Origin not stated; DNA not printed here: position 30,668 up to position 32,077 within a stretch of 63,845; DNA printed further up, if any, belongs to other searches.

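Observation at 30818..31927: Rosetta-stone link: NDT/Rcl-like domain fused to thymidylate kinase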

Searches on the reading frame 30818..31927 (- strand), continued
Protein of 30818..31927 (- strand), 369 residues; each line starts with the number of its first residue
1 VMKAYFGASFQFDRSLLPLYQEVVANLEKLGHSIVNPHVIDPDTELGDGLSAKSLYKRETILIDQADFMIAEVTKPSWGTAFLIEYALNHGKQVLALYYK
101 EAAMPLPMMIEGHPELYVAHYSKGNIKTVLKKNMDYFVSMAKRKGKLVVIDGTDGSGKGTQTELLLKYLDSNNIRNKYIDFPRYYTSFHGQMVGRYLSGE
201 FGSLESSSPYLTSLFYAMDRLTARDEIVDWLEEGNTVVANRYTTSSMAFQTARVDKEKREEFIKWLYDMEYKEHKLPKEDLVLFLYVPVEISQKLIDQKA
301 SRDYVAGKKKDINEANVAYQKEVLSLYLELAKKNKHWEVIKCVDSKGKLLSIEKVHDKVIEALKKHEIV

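Call 28: predict_structure(alignment_id=A1)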
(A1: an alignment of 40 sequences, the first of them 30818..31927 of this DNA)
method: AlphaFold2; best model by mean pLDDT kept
length: 369 residues; sequences in the alignment: 40
mean_pLDDT: 84.5   pTM: 0.78
mean pLDDT of the five models: 84.5, 79.7, 79.2, 78.4, 69.1
residues with pLDDT >= 90: 154; 70-90: 173; 50-70: 30; < 50: 12
segments of 3 or more residues with pLDDT < 50: 300-310
pLDDT, mean of each block of 10 residues (from residue 1): 88 82 95 93 84 91 95 84 90 90 75 78 92 89 91 87 97 95 72 73 70 77 87 94 73 86 84 83 92 71 38 66 89 92 92 97 95
secondary structure, 60 per line:
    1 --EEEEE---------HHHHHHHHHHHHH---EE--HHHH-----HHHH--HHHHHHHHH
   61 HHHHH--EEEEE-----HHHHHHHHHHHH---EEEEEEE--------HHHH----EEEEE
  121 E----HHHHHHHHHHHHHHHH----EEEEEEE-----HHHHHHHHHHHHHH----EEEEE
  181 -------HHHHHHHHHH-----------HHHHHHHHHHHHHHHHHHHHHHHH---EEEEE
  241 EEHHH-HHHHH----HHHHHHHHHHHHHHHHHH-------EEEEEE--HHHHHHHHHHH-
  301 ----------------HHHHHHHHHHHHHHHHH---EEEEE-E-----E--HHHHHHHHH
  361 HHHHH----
elements in order: E3-7 H17-29 H37-40 H46-49 H52-65 E68-72 H78-89 E93-99 H108-111 E116-121 H126-141 E146-152 H158-171 E176-180 H188-197 H209-232 E236-242 H247-251 H256-273 E281-286 H289-299 H317-333 E337-341 H352-365

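Call 32: fold_search(model_id=the predicted structure, library=pdb)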
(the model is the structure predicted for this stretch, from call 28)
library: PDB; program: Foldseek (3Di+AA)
matches with E <= 10: 1392; with E <= 0.001: 335
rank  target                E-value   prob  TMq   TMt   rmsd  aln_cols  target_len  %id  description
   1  2yof_A                2.2e-12  1.00  0.43  0.76   4.3       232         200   26  Plasmodium falciparum thymidylate kinase in complex with a (thio)urea- beta-deoxythymidine inhibitor (released 2013-07-24)
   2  2wwf_C                2.6e-12  1.00  0.43  0.73   4.1       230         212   27  Plasmodium falciparum thymidylate kinase in complex with TMP and ADP (released 2010-04-21)
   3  2wwg_A                4.4e-12  1.00  0.45  0.77   3.8       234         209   26  Plasmodium falciparum thymidylate kinase in complex with dGMP and ADP (released 2010-04-21)
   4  2wwf_A                4.6e-12  1.00  0.46  0.78   3.5       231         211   27  Plasmodium falciparum thymidylate kinase in complex with TMP and ADP (released 2010-04-21)
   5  2yog_A                8.2e-12  1.00  0.43  0.77   4.3       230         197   26  Plasmodium falciparum thymidylate kinase in complex with a (thio)urea- alpha-deoxythymidine inhibitor (released 2013-07-24)
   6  2wwg_B                1.1e-11  1.00  0.45  0.76   3.7       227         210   27  Plasmodium falciparum thymidylate kinase in complex with dGMP and ADP (released 2010-04-21)
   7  2yof_B                1.4e-11  1.00  0.44  0.77   4.3       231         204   26  Plasmodium falciparum thymidylate kinase in complex with a (thio)urea- beta-deoxythymidine inhibitor (released 2013-07-24)
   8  2yoh_B                1.4e-11  1.00  0.43  0.76   4.6       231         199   26  Plasmodium falciparum thymidylate kinase in complex with a urea-alpha- deoxythymidine inhibitor (released 2013-07-24)
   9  2wwf_B                1.7e-11  1.00  0.44  0.75   4.0       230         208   27  Plasmodium falciparum thymidylate kinase in complex with TMP and ADP (released 2010-04-21)
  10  2wwi_C                1.9e-11  1.00  0.44  0.76   4.0       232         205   28  Plasmodium falciparum thymidylate kinase in complex with AZTMP and ADP (released 2010-04-21)
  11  2yoh_A                6.2e-11  1.00  0.43  0.76   4.4       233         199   26  Plasmodium falciparum thymidylate kinase in complex with a urea-alpha- deoxythymidine inhibitor (released 2013-07-24)
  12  2yog_B                1.1e-10  1.00  0.42  0.76   4.5       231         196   26  Plasmodium falciparum thymidylate kinase in complex with a (thio)urea- alpha-deoxythymidine inhibitor (released 2013-07-24)
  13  5uiv                  1.8e-10  1.00  0.45  0.71   3.8       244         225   23  Structure of Thymidylate Kinase from Candida albicans Reveals Origin of Broad Substrate Specificity and a Novel Structur (released 2017-08-09)
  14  2wwi_B                4.7e-10  1.00  0.43  0.77   4.0       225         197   26  Plasmodium falciparum thymidylate kinase in complex with AZTMP and ADP (released 2010-04-21)
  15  5zax_B                5.5e-10  1.00  0.42  0.78   4.7       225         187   21  Crystal structure of thymidylate kinase in complex with ADP, TDP and TMP from thermus thermophilus HB8 (released 2018-12-19)
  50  1g3u                  9.7e-09  1.00  0.49  0.82   3.9       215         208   27  CRYSTAL STRUCTURE OF MYCOBACTERIUM TUBERCULOSIS THYMIDYLATE KINASE COMPLEXED WITH THYMIDINE MONOPHOSPHATE (TMP) (released 2001-10-25)
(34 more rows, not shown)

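Call 38: search_protein_families(library=padloc, proteins=[window:30818-31927:-], max_evalue=0.1)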
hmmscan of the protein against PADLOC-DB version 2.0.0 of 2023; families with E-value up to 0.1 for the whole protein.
window:30818-31927:- (369 aa): 3 families
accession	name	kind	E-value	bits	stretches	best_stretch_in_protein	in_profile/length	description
PDLC04690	PDC-M51B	-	6.2e-08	30.6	1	212-346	56-173/191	-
PDLC02911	VakA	-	0.0016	17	1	148-327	5-135/163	-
PDLC04140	mad8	-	0.022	12.3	1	143-233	25-113/314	mads_8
